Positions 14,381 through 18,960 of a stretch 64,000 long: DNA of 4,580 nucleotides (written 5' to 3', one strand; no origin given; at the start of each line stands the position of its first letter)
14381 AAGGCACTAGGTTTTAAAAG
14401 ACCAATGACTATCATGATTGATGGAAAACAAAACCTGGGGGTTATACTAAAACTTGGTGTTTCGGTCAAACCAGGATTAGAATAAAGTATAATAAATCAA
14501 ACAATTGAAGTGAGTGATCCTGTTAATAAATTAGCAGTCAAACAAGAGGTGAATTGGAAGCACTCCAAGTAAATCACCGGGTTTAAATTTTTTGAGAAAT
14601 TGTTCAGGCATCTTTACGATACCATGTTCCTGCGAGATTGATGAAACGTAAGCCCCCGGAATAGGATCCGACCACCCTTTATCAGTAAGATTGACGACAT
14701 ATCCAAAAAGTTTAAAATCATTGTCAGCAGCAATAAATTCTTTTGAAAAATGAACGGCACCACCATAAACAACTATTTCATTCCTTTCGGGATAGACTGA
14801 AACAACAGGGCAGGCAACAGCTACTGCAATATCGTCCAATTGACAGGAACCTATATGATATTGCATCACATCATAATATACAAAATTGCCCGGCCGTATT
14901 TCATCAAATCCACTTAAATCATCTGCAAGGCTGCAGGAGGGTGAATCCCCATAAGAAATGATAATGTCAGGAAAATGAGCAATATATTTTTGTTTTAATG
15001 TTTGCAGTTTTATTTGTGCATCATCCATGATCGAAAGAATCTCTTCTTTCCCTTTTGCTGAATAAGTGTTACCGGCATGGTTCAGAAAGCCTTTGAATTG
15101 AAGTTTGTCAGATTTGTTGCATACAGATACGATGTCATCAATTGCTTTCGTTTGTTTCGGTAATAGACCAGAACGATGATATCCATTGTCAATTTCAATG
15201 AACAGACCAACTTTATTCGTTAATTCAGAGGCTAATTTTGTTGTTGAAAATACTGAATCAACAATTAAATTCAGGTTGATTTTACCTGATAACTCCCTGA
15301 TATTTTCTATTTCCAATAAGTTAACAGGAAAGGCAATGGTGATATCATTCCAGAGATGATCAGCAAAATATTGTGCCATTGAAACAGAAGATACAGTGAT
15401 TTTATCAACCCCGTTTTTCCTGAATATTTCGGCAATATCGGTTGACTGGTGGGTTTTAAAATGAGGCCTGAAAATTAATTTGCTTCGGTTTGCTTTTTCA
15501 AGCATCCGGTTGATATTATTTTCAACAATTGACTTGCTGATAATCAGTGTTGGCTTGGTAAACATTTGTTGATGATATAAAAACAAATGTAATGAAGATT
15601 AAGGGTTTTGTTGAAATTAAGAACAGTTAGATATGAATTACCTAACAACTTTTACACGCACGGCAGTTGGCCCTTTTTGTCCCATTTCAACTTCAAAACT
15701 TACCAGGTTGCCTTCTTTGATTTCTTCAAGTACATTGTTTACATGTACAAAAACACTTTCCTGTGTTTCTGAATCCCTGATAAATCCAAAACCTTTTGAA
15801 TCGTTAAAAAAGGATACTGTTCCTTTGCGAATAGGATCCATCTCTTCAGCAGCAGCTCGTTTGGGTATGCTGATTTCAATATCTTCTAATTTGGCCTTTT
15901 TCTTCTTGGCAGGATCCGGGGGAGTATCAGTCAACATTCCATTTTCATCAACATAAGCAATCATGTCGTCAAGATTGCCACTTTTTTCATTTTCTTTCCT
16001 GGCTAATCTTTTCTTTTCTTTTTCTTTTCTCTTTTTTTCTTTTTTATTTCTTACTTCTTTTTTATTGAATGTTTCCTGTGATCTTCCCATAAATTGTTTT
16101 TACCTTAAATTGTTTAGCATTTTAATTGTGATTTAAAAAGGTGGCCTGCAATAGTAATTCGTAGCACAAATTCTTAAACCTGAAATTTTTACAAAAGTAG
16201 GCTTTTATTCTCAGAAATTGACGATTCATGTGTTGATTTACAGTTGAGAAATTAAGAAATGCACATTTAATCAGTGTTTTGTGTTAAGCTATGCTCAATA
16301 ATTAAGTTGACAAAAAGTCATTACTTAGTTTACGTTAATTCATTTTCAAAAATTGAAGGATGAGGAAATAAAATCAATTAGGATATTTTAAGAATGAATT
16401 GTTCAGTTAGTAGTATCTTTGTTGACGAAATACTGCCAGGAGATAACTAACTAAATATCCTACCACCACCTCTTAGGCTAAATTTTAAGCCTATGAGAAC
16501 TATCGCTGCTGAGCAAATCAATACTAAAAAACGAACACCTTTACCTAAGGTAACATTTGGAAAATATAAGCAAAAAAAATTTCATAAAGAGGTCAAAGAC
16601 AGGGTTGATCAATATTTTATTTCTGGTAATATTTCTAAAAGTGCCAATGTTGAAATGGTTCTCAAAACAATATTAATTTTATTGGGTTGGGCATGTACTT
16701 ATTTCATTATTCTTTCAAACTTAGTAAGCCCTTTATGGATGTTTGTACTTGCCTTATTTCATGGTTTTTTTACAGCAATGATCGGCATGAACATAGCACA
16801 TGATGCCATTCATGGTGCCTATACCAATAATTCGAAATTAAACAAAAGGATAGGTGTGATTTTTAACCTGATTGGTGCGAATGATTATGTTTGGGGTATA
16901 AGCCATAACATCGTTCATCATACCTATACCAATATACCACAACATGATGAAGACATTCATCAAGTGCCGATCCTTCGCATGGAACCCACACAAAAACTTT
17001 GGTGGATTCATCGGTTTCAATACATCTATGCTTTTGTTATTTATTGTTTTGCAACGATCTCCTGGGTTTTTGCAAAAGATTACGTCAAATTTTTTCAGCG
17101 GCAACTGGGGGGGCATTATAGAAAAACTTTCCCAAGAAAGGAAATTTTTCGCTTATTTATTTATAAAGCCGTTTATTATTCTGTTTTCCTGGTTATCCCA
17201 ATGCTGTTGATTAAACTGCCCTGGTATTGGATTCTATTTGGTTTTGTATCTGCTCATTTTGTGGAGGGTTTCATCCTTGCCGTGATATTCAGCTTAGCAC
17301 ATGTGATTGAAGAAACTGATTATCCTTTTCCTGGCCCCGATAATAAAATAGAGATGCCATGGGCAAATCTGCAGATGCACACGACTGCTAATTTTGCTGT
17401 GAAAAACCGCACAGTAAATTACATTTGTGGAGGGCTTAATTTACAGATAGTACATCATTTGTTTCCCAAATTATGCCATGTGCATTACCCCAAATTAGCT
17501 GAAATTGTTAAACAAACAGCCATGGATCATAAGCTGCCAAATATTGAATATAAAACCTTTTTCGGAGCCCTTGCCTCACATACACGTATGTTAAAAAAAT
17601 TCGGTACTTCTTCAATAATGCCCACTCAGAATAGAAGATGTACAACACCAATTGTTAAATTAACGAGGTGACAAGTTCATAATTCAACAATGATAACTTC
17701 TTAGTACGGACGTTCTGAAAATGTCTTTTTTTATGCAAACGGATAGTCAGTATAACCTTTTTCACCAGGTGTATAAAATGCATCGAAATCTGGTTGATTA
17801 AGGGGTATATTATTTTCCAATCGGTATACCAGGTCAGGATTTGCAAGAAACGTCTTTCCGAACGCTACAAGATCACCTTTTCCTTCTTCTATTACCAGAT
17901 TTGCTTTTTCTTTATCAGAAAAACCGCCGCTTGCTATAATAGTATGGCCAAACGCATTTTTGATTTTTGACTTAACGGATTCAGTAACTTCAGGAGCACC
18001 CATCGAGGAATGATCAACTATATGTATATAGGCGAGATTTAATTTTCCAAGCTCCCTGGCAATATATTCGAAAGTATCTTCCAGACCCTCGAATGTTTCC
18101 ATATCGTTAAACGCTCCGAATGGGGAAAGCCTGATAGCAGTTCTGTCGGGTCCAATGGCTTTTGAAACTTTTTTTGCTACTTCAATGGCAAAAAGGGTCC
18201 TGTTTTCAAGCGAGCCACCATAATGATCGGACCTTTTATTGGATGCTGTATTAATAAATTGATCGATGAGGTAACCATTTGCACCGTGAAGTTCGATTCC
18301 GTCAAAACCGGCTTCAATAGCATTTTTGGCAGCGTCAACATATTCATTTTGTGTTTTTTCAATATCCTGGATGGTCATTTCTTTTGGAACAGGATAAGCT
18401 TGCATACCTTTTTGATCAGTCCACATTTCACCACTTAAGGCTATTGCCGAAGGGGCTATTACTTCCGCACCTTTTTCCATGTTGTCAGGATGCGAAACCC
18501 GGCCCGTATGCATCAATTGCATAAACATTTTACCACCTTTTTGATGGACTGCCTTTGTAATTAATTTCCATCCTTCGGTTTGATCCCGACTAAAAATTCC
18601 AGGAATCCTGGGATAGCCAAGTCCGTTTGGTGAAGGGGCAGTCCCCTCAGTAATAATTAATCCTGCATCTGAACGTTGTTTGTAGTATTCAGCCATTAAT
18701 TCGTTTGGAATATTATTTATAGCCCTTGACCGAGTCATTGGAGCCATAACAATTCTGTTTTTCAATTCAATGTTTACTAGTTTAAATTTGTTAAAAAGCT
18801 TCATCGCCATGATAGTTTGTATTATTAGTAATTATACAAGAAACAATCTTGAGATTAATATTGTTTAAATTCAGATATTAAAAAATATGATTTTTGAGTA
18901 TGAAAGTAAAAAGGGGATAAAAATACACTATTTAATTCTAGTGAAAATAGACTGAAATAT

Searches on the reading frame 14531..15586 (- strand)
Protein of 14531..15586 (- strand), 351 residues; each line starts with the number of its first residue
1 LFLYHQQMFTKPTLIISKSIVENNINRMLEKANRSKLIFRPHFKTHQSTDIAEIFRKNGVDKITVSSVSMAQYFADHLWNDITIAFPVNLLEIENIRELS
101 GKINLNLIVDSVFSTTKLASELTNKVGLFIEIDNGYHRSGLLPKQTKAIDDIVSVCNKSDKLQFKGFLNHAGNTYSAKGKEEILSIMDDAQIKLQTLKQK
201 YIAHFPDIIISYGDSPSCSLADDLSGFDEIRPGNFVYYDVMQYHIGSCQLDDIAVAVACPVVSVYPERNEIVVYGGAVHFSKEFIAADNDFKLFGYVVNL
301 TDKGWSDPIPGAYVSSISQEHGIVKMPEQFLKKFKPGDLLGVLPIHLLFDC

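Call 11: search_protein_families(library=pfam, proteins=[window:14531-15586:-])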
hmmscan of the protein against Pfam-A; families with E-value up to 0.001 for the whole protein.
window:14531-15586:- (351 aa): 2 families
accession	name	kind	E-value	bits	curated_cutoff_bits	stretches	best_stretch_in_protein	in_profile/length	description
PF01168.26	Ala_racemase_N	-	1.7e-13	51.3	24.1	1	19-238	4-217/220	Alanine racemase, N-terminal domain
PF14031.13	D-ser_dehydrat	-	6.1e-12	46.5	22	1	254-346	1-83/97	Putative serine dehydratase domain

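Call 41: list_cluster_members(proteins=[window:14531-15586:-, window:16493-17671:+, window:17731-18810:-, window:19048-19995:-, window:20014-20763:-, window:21021-21830:-, window:22568-23380:-, window:28776-29945:+, window:35191-36441:+, window:56464-57468:+])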
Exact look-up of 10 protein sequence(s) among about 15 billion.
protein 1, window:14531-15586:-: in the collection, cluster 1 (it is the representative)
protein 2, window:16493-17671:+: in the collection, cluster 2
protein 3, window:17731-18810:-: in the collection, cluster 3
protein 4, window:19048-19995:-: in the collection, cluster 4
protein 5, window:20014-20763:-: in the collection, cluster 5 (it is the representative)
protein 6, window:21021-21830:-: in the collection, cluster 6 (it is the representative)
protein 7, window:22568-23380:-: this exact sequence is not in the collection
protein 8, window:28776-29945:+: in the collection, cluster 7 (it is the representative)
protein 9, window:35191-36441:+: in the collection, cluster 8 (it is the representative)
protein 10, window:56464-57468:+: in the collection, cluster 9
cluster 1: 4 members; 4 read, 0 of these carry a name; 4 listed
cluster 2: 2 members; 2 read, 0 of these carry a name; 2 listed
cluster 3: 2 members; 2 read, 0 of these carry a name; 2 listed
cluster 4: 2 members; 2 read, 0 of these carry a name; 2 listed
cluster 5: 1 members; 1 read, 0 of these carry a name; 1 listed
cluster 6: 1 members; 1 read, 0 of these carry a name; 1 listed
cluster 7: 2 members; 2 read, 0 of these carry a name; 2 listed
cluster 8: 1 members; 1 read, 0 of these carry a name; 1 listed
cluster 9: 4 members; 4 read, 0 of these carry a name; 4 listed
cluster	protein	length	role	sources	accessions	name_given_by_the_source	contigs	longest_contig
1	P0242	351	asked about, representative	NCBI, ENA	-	-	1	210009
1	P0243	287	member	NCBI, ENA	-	-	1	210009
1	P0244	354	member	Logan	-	-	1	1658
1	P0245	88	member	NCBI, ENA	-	-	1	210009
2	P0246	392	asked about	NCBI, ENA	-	-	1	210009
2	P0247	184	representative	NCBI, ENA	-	-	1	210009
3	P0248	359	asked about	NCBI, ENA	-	-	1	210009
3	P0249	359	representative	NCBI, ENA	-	-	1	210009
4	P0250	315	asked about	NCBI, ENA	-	-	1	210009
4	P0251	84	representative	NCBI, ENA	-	-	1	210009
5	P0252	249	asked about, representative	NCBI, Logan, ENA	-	-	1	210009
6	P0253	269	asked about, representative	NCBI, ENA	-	-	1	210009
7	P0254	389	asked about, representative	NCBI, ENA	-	-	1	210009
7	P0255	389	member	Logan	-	-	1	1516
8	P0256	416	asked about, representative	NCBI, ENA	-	-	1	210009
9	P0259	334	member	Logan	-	-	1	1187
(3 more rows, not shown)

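Call 57: find_encoding_contigs(protein=P0255, flank=10000, max_places=6)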
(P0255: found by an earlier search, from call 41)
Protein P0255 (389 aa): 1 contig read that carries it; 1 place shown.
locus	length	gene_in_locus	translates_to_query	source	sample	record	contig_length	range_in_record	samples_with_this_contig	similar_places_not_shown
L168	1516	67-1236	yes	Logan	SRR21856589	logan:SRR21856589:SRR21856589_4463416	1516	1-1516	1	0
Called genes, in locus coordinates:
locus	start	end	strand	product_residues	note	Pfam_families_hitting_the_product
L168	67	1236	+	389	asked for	PF00406:ADK, PF02224:Cytidylate_kin (faint), PF13207:AAA_17, PF13238:AAA_18, PF13671:AAA_33 (faint), PF00406:ADK, PF13207:AAA_17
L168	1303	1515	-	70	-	?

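Call 58: find_encoding_contigs(protein=P0259, flank=10000, max_places=6)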
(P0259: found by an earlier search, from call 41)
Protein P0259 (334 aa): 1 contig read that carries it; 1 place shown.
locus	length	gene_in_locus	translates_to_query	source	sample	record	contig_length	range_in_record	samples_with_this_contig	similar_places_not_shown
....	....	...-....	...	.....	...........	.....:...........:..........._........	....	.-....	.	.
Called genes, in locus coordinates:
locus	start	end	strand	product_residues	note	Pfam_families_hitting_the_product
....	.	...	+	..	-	?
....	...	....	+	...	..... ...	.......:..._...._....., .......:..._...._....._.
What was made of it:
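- Tried and rejected: P0255 and P0259 come from other runs, so they do not show two strains outside the repeat in the same sample (calls 57, 58).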

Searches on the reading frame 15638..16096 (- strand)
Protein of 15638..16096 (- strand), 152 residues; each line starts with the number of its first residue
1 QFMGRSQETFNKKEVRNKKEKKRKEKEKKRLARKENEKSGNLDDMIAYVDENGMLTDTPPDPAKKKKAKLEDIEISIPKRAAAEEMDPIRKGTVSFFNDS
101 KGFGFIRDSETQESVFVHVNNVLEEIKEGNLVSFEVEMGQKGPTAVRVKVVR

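Call 35: search_protein_families(library=pfam, proteins=[window:15638-16096:-], max_evalue=0.01)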
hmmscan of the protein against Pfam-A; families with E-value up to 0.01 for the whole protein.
window:15638-16096:- (152 aa): 1 family
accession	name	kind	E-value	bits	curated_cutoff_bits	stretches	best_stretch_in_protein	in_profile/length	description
PF00313.28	CSD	-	1.1e-16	60.9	27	1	91-150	2-65/66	'Cold-shock' DNA-binding domain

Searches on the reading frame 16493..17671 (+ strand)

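Call 11: search_protein_families(library=pfam, proteins=[window:16493-17671:+])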
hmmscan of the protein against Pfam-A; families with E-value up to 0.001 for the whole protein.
window:16493-17671:+ (392 aa): 1 family
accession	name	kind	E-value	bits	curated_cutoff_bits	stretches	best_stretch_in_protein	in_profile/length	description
PF00487.30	FA_desaturase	-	1.2e-31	110.8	29.7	1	81-349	2-248/253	Fatty acid desaturase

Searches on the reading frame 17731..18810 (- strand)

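Call 11: search_protein_families(library=pfam, proteins=[window:17731-18810:-])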
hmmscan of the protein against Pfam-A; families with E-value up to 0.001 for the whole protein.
window:17731-18810:- (359 aa): 1 family
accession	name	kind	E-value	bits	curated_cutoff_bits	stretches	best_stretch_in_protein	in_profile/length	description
PF00724.26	Oxidored_FMN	-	2.2e-91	307.1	27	1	4-338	1-342/342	NADH:flavin oxidoreductase / NADH oxidase family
